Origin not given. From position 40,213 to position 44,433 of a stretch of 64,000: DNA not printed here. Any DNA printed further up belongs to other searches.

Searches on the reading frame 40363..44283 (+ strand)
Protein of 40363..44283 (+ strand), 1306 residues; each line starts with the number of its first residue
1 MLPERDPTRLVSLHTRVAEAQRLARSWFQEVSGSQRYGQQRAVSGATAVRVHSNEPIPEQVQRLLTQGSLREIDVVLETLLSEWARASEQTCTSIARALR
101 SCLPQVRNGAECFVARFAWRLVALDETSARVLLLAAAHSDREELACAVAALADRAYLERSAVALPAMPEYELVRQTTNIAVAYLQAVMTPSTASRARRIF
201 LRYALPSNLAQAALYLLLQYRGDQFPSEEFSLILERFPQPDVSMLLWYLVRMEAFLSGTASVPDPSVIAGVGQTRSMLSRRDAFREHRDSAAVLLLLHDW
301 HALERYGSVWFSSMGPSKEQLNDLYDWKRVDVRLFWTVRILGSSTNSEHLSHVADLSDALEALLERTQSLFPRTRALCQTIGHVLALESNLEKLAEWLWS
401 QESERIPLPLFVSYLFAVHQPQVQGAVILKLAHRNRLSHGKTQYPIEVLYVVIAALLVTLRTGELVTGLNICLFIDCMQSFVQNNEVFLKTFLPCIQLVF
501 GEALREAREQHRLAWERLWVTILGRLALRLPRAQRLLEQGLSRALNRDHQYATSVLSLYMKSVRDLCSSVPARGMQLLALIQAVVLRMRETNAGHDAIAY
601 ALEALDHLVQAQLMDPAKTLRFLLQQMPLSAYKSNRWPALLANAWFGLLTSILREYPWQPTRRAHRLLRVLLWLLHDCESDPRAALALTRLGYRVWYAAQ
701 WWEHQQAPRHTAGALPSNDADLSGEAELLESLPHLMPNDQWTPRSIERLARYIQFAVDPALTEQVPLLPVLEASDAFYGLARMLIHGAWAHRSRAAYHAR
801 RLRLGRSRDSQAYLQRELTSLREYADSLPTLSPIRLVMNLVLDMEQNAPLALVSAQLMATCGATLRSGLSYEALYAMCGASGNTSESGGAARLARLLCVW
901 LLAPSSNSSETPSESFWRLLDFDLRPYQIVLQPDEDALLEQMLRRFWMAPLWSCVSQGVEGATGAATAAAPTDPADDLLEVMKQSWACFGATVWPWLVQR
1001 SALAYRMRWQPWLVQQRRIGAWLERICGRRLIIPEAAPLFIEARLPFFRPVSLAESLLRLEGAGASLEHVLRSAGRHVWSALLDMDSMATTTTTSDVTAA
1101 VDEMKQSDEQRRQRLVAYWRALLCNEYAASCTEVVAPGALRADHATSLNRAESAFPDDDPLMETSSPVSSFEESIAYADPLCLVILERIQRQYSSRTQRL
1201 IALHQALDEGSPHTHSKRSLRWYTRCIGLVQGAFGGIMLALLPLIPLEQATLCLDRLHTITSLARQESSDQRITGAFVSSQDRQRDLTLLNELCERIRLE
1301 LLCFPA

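Call 10: search_protein_families(library=pfam, proteins=[window:40363-44283:+], max_evalue=0.01)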
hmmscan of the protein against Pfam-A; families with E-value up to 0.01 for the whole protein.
window:40363-44283:+ (1306 aa): 1 family
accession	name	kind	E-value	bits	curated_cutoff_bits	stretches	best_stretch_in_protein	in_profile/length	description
PF12530.14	DUF3730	-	5.6e-06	26.5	30.3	1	533-629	90-169/227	Focadhesin/RST1, DUF3730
